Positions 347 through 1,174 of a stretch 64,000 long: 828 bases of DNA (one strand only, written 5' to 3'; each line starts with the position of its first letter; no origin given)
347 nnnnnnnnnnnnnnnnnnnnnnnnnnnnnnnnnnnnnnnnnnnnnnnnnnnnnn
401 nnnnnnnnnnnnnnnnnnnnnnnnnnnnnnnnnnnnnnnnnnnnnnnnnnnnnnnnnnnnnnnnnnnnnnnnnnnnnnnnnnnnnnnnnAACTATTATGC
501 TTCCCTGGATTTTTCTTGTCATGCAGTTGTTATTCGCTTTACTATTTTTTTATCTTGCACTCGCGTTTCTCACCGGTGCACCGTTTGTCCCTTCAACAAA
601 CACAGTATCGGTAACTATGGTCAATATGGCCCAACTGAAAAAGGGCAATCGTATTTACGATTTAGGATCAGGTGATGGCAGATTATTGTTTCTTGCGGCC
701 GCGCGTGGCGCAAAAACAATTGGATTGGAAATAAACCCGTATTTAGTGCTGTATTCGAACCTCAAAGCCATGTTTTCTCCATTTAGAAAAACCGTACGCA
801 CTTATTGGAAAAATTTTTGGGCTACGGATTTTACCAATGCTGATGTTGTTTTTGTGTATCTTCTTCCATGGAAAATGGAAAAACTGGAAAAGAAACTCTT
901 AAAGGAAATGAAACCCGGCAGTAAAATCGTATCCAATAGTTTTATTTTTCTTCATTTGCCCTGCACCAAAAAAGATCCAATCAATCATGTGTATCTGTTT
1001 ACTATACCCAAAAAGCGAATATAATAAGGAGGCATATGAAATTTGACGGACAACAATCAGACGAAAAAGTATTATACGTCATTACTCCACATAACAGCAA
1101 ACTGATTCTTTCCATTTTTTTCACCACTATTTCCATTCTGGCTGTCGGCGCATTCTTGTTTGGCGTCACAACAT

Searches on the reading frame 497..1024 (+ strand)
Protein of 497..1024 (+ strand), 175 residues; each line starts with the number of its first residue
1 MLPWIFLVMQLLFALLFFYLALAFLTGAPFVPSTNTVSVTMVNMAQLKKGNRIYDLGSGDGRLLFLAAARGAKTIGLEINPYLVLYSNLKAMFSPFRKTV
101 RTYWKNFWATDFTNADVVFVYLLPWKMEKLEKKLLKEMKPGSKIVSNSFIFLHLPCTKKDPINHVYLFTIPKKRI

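Call 54: find_encoding_contigs(protein=window:497-1024:+, flank=10000, max_places=4)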
Protein window:497-1024:+ (175 aa): 11 contigs read that carry it; 2 places shown.
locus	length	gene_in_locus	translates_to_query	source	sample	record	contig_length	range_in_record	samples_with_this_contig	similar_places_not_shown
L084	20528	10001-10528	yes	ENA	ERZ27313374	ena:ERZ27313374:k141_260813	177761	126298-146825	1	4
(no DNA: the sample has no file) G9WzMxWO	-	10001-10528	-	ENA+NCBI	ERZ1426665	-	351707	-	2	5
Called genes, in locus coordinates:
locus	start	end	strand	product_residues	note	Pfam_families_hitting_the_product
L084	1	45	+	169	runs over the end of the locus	PF01832:Glucosaminidase (weak)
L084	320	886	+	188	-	-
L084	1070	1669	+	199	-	-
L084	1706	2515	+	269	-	-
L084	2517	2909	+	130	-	-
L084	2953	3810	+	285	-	PF05697:Trigger_N, PF05698:Trigger_C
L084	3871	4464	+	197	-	PF18904:DUF5660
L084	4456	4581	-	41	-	-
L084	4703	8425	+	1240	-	PF22904:NOMO1-like_2nd (faint), PF13620:CarboxypepD_reg (faint), PF19403:SpaA_2, PF13948:DUF4215, PF17210:SdrD_B (weak), PF17802:SpaA (weak), PF17210:SdrD_B (weak)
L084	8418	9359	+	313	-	-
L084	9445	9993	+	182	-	PF04203:Sortase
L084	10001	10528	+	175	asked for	PF08123:DOT1 (faint)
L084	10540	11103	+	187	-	-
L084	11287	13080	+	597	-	PF07973:tRNA_SAD, PF00587:tRNA-synt_2b, PF03129:HGTP_anticodon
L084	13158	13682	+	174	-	PF05198:IF3_N, PF00707:IF3_C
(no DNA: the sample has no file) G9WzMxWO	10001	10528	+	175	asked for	PF08123:DOT1 (faint)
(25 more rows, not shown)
